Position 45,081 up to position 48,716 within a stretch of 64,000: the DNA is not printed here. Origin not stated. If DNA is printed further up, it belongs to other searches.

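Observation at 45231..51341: Operon-like pair of giant GT-C membrane proteins, one fused to an NHL beta-propeller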

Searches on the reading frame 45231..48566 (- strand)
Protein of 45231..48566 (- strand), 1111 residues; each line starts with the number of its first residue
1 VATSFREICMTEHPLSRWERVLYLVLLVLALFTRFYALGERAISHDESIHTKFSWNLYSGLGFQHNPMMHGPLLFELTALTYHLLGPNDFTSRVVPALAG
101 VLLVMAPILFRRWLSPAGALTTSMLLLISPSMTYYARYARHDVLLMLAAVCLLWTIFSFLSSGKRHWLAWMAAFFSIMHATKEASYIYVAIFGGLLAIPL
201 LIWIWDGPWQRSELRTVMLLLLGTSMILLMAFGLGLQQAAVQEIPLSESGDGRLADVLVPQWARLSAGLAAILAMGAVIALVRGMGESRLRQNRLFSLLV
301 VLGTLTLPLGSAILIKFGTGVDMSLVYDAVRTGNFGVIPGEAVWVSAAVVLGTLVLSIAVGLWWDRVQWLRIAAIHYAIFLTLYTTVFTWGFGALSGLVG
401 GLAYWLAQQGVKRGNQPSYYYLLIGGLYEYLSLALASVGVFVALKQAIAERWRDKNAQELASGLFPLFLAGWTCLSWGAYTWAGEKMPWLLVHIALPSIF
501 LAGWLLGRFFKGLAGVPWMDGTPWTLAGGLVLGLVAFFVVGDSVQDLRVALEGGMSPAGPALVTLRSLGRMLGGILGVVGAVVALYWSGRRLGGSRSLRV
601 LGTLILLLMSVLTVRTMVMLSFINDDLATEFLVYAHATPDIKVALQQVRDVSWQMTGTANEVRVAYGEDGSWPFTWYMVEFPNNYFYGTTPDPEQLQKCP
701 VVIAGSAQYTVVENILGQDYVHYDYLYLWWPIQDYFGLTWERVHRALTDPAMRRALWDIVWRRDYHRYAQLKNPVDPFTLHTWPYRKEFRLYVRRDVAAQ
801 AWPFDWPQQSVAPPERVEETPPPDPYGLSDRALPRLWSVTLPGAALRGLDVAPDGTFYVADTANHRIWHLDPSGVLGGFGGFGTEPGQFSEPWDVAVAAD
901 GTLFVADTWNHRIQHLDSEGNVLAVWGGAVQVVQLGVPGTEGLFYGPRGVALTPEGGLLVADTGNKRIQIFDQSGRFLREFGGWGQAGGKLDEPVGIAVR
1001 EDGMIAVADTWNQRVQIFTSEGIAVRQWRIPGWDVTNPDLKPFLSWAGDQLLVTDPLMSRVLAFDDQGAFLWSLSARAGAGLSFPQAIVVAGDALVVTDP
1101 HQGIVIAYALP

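Call 3: search_protein_families(library=pfam, proteins=[window:45231-48566:-], max_evalue=0.1)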
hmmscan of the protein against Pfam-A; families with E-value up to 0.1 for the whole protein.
window:45231-48566:- (1111 aa): 8 families
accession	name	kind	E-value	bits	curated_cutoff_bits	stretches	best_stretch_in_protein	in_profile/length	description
PF01436.27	NHL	-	2.1e-33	113.1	20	4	889-915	1-27/28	NHL repeat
PF08450.18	SGL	-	1.8e-08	34.8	26.3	2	848-926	138-220/246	SMP-30/Gluconolactonase/LRE-like region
PF13231.12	PMT_2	-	3.2e-08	34.4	26.1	1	70-226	2-150/160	Dolichyl-phosphate-mannose-protein mannosyltransferase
PF25021.1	TEN_NHL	-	1.7e-07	31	27.1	0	889-915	329-355/357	Teneurin NHL domain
PF13449.12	Phytase-like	-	3.7e-05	24.2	27.6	0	848-876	72-100/284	Esterase-like activity of phytase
PF24303.1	DUF7485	-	0.00045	20.2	27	0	934-979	17-65/284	Domain of unknown function (DUF7485)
PF17170.10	DUF5128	-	0.0012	18.6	22.9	0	958-1016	56-115/321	6-bladed beta-propeller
PF24684.1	Vgb_lyase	-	0.0041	16.4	50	1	839-1022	50-211/290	Virginiamycin B lyase family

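Call 4: search_protein_families(library=ncbifam, proteins=[window:45231-48566:-], max_evalue=0.1)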
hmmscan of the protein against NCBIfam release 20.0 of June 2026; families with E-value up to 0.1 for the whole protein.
window:45231-48566:- (1111 aa): 5 families
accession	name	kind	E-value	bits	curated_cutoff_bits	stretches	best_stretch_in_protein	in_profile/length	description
TIGR03663.1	TIGR03663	subfamily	1.7e-66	225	126.25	2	23-200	4-181/435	flippase activity-associated protein Agl23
NF035926.1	scyF_NHL_VPEP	equivalog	6.3e-37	127.6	350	2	933-1026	186-281/376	scytonemin biosynthesis PEP-CTERM protein ScyF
NF033206.1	ScyE_fam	subfamily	4.7e-05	23.1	80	0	846-908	255-320/333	ScyD/ScyE family protein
TIGR02604.1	Piru_Ver_Nterm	subfamily_domain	0.013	14.9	122.2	0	891-916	322-347/367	PVC-type heme-binding CxxCH protein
NF047780.1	LIC12708_fam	subfamily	0.063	12.1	150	0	888-1018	118-210/391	LIC_12708 family protein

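Call 7: find_homologous_proteins(query=window:45231-48566:-)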
Query window:45231-48566:- (1111 aa): 1003 proteins with E <= 0.001 among 8000 candidates; the best 120 are listed.
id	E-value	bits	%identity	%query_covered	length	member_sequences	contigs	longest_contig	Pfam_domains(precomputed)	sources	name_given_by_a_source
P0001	0.0e+0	2373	94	99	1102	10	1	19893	PF13449.13,PF01436.28,PF25021.2,PF08450.19,PF13231.13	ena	-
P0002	0.0e+0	2177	84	99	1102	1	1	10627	PF01436.28,PF25021.2,PF08450.19,PF13231.13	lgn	-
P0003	0.0e+0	1495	61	99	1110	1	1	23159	PF01436.28,PF08450.19,PF13231.13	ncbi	ncbi:MAG: flippase activity-associated protein Agl23 [Anaerolineae bacterium]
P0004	0.0e+0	1463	59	99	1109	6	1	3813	PF17170.11,PF01436.28,PF25021.2,PF08450.19,PF13231.13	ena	-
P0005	0.0e+0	1462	59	99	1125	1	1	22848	PF17170.11,PF01436.28,PF25021.2,PF08450.19,PF13231.13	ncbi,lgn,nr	ncbi:MAG: TIGR03663 family protein [Anaerolineae bacterium]|nr:TIGR03663 family protein [Anaerolinea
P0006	0.0e+0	1454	59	99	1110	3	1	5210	PF17170.11,PF01436.28,PF25021.2,PF08450.19,PF13231.13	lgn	-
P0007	0.0e+0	1449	60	99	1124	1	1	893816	PF01436.28,PF25021.2,PF08450.19,PF13231.13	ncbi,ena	-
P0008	0.0e+0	1444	59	99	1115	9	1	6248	PF17170.11,PF01436.28,PF25021.2,PF08450.19,PF13231.13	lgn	-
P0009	0.0e+0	1429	58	99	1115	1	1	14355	PF02366.25,PF17170.11,PF01436.28,PF08450.19,PF13231.13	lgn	-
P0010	0.0e+0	1423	59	99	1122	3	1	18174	PF24684.2,PF01436.28,PF25021.2,PF08450.19,PF13231.13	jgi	jgi:predicted membrane-bound mannosyltransferase/DNA-binding beta-propeller fold protein YncE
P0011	0.0e+0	1419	58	99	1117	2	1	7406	PF17170.11,PF01436.28,PF08450.19,PF13231.13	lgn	-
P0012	0.0e+0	1416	57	99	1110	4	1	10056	PF17170.11,PF01436.28,PF08450.19,PF13231.13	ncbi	-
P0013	0.0e+0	1413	57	99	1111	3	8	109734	PF01436.28,PF25021.2,PF08450.19,PF13231.13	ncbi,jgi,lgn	-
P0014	0.0e+0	1408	57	99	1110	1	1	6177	PF17170.11,PF13449.13,PF24684.2,PF01436.28,PF25021.2,PF08450.19,PF13231.13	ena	-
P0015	0.0e+0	1404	57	99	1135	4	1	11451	PF01436.28,PF25021.2,PF08450.19,PF13231.13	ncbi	-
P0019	0.0e+0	1370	56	99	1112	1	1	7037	PF17170.11,PF01436.28,PF08450.19,PF13231.13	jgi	jgi:uncharacterized protein (TIGR03663 family)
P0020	0.0e+0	1366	56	99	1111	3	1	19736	PF17170.11,PF01436.28,PF08450.19,PF13231.13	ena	-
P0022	0.0e+0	1355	55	99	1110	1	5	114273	PF13449.13,PF24684.2,PF01436.28,PF25021.2,PF08450.19,PF13231.13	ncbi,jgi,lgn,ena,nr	ncbi:MAG TPA: TIGR03663 family protein [Anaerolineae bacterium]|nr:TIGR03663 family protein [Anaerol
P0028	0.0e+0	1342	56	99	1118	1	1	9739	PF01436.28,PF25021.2,PF08450.19,PF13231.13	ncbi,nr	ncbi:MAG: TIGR03663 family protein [Anaerolineae bacterium]|nr:TIGR03663 family protein [Anaerolinea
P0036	0.0e+0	1324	55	99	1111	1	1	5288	PF17170.11,PF01436.28,PF25021.2,PF08450.19,PF13231.13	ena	-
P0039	0.0e+0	1320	54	99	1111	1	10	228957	PF13449.13,PF24684.2,PF01436.28,PF25021.2,PF08450.19,PF13231.13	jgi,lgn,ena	jgi:predicted membrane-bound mannosyltransferase/DNA-binding beta-propeller fold protein YncE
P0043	0.0e+0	1316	54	99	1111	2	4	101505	PF13449.13,PF24684.2,PF01436.28,PF25021.2,PF08450.19,PF13231.13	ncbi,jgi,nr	ncbi:MAG TPA: TIGR03663 family protein [Anaerolineae bacterium]|nr:TIGR03663 family protein [Anaerol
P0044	0.0e+0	1315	55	99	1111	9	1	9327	PF17170.11,PF01436.28,PF25021.2,PF08450.19,PF13231.13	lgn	-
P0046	0.0e+0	1303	51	99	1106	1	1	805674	PF01436.28,PF08450.19,PF13231.13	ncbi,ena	-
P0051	0.0e+0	1291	52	99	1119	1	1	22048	PF17170.11,PF24684.2,PF01436.28,PF25021.2,PF08450.19,PF13231.13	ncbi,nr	ncbi:MAG: TIGR03663 family protein [Anaerolineae bacterium]|nr:TIGR03663 family protein [Anaerolinea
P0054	0.0e+0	1269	52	99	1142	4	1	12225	PF02366.25,PF01436.28,PF25021.2,PF08450.19,PF13231.13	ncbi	ncbi:MAG: flippase activity-associated protein Agl23 [Anaerolineales bacterium]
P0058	0.0e+0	1244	52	99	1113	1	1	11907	PF01436.28,PF25021.2,PF08450.19,PF13231.13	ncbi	-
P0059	0.0e+0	1238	51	99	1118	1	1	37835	PF17170.11,PF24684.2,PF01436.28,PF08450.19,PF13231.13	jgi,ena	-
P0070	0.0e+0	1144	49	98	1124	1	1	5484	PF17170.11,PF24684.2,PF01436.28,PF25021.2,PF08450.19,PF13231.13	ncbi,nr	ncbi:MAG: TIGR03663 family protein [Anaerolineae bacterium]|nr:TIGR03663 family protein [Anaerolinea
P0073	0.0e+0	1139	49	99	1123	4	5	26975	PF02366.25,PF17170.11,PF13449.13,PF24684.2,PF01436.28,PF25021.2,PF08450.19,PF13231.13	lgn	-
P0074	0.0e+0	1139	49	100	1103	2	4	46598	PF17170.11,PF24684.2,PF01436.28,PF25021.2,PF08450.19,PF13231.13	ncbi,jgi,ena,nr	ncbi:MAG TPA: TIGR03663 family protein [Anaerolineae bacterium]|nr:TIGR03663 family protein [Anaerol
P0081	0.0e+0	1120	48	99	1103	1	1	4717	PF17170.11,PF13449.13,PF24684.2,PF01436.28,PF25021.2,PF08450.19,PF13231.13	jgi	jgi:uncharacterized protein (TIGR03663 family)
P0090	0.0e+0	1108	49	98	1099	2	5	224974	PF01436.28,PF25021.2,PF08450.19,PF13231.13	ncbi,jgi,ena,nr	ncbi:MAG TPA: TIGR03663 family protein [Anaerolineae bacterium]|nr:TIGR03663 family protein [Anaerol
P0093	0.0e+0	1100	48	99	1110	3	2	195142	PF13449.13,PF24684.2,PF01436.28,PF25021.2,PF08450.19,PF13231.13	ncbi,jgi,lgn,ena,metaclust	ncbi:MAG: flippase activity-associated protein Agl23 [Anaerolineae bacterium]|metaclust:\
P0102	0.0e+0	1086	48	98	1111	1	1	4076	PF13449.13,PF24684.2,PF01436.28,PF25021.2,PF08450.19,PF13231.13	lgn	-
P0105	0.0e+0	1082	47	98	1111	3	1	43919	PF13449.13,PF24684.2,PF01436.28,PF25021.2,PF08450.19,PF13231.13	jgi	-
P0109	0.0e+0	1077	47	98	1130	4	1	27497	PF24684.2,PF01436.28,PF25021.2,PF08450.19,PF13231.13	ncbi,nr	ncbi:MAG: TIGR03663 family protein [Anaerolineae bacterium]|nr:TIGR03663 family protein [Anaerolinea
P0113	0.0e+0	1070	48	98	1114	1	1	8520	PF13449.13,PF01436.28,PF25021.2,PF08450.19,PF13231.13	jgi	jgi:uncharacterized protein (TIGR03663 family)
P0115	0.0e+0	1067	46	99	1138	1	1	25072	PF01436.28,PF25021.2,PF08450.19,PF13231.13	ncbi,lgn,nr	ncbi:MAG: TIGR03663 family protein [Anaerolineae bacterium]|nr:TIGR03663 family protein [Anaerolinea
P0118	0.0e+0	1062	47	99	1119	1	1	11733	PF17170.11,PF13449.13,PF24684.2,PF01436.28,PF25021.2,PF08450.19,PF13231.13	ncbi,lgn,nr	ncbi:MAG: TIGR03663 family protein [Anaerolineae bacterium]|nr:TIGR03663 family protein [Anaerolinea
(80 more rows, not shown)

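Call 11: find_encoding_contigs(protein=P0007, flank=10000, max_places=2)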
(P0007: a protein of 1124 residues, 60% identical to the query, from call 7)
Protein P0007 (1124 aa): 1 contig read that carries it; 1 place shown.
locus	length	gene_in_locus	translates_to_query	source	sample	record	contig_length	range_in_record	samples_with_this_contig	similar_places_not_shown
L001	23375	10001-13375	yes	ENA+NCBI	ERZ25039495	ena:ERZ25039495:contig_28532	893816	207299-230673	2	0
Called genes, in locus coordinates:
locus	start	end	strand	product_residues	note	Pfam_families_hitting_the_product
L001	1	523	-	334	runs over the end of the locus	PF04055:Radical_SAM, PF11946:DUF3463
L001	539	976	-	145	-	PF01976:DUF116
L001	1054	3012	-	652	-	PF07678:TED_complement (faint), PF00432:Prenyltrans (faint), PF13249:SQHop_cyclase_N, PF13243:SQHop_cyclase_C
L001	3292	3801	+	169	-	PF02620:YceD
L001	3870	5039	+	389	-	PF03979:Sigma70_r1_1 (weak), PF00140:Sigma70_r1_2, PF04542:Sigma70_r2, PF04539:Sigma70_r3, PF04545:Sigma70_r4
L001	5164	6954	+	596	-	PF00133:tRNA-synt_1, PF01406:tRNA-synt_1e (faint), PF09334:tRNA-synt_1g, PF19303:Anticodon_3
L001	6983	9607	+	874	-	PF13231:PMT_2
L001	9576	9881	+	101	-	-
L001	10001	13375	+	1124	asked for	PF13231:PMT_2, PF25021:TEN_NHL (faint), PF08450:SGL, PF01436:NHL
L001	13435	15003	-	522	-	PF00370:FGGY_N, PF02782:FGGY_C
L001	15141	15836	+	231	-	PF01791:DeoC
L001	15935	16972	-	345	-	PF18917:LiaI-LiaF-like_TM1, PF22570:LiaF-TM (weak)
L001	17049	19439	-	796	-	PF01315:Ald_Xan_dh_C, PF02738:MoCoBD_1, PF20256:MoCoBD_2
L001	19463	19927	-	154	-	PF13510:Fer2_4 (faint), PF00111:Fer2, PF13085:Fer2_3 (weak), PF01799:Fer2_2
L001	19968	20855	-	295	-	PF00941:FAD_binding_5, PF03450:CO_deh_flav_C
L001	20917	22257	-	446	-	PF00860:Xan_ur_permease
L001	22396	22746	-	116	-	PF12172:zf-ChsH2 (weak)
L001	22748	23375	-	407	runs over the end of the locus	PF00108:Thiolase_N, PF22691:Thiolase_C_1, PF02803:Thiolase_C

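Call 12: find_encoding_contigs(protein=P0046, flank=10000, max_places=2)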
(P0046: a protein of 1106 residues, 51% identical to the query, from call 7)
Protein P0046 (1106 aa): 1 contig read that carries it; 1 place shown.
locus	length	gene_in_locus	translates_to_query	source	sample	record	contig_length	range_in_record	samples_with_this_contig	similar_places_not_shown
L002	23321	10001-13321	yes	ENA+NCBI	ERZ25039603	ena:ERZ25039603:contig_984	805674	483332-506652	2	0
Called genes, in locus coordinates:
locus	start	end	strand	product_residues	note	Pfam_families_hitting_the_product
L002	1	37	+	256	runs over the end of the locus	PF00106:adh_short, PF08659:KR, PF13561:adh_short_C2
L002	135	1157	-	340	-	PF13428:TPR_14 (faint), PF13431:TPR_17 (faint), PF00515:TPR_1 (faint), PF07719:TPR_2 (faint), PF13181:TPR_8 (faint)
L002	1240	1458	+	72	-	-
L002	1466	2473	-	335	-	PF00348:polyprenyl_synt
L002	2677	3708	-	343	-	PF01070:FMN_dh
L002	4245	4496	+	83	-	PF23297:ACP_SdgA_C (weak), PF00550:PP-binding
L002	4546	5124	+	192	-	PF00149:Metallophos, PF12850:Metallophos_2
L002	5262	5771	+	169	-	PF02620:YceD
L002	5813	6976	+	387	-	PF03979:Sigma70_r1_1 (weak), PF00140:Sigma70_r1_2, PF04542:Sigma70_r2, PF04539:Sigma70_r3, PF04545:Sigma70_r4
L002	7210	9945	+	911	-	PF13231:PMT_2 (weak)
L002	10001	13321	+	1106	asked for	PF13231:PMT_2, PF08450:SGL (faint), PF01436:NHL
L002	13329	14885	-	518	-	PF00370:FGGY_N, PF02782:FGGY_C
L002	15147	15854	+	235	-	PF01791:DeoC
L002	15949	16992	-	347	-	PF18917:LiaI-LiaF-like_TM1, PF22570:LiaF-TM (weak), PF17115:Toast_rack_N (faint)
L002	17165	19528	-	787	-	PF01315:Ald_Xan_dh_C, PF02738:MoCoBD_1, PF20256:MoCoBD_2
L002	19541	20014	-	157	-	PF00111:Fer2, PF13085:Fer2_3 (weak), PF01799:Fer2_2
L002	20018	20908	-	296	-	PF00941:FAD_binding_5, PF03450:CO_deh_flav_C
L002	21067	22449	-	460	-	PF00860:Xan_ur_permease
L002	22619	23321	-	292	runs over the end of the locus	PF04199:Cyclase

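Call 18: find_encoding_contigs(protein=P0090, flank=8000, max_places=2)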
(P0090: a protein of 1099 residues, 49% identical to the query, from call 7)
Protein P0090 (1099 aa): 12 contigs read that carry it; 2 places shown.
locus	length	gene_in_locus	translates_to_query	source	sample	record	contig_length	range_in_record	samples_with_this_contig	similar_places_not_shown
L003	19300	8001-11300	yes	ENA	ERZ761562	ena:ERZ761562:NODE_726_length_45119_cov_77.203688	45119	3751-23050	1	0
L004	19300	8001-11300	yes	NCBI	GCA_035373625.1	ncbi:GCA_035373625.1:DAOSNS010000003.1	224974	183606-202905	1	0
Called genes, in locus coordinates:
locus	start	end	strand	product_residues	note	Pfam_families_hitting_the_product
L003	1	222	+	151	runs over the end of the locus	PF22811:Zn_ribbon_NrdR, PF03477:ATP-cone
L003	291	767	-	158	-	PF03449:GreA_GreB_N, PF01272:GreA_GreB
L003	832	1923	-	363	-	PF01321:Creatinase_N, PF00557:Peptidase_M24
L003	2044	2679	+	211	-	PF00753:Lactamase_B, PF12706:Lactamase_B_2 (weak)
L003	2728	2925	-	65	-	-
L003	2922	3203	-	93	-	-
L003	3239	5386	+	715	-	-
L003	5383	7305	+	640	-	PF13231:PMT_2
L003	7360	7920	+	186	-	PF01965:DJ-1_PfpI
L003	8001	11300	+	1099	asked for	PF13231:PMT_2, PF25021:TEN_NHL (faint), PF08450:SGL (faint), PF01436:NHL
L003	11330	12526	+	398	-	PF00144:Beta-lactamase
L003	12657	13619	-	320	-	PF06719:AraC_N, PF00165:HTH_AraC, PF12833:HTH_18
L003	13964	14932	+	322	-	PF00248:Aldo_ket_red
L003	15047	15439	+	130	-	PF13474:SnoaL_3, PF14534:DUF4440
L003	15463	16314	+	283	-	PF00248:Aldo_ket_red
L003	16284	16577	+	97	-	PF02627:CMD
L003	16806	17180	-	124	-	PF04126:Cyclophil_like, PF18050:Cyclophil_like2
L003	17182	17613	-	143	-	-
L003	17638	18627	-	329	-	PF01699:Na_Ca_ex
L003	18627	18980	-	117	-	-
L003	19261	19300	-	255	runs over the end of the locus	-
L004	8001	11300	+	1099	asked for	PF13231:PMT_2, PF25021:TEN_NHL (faint), PF08450:SGL (faint), PF01436:NHL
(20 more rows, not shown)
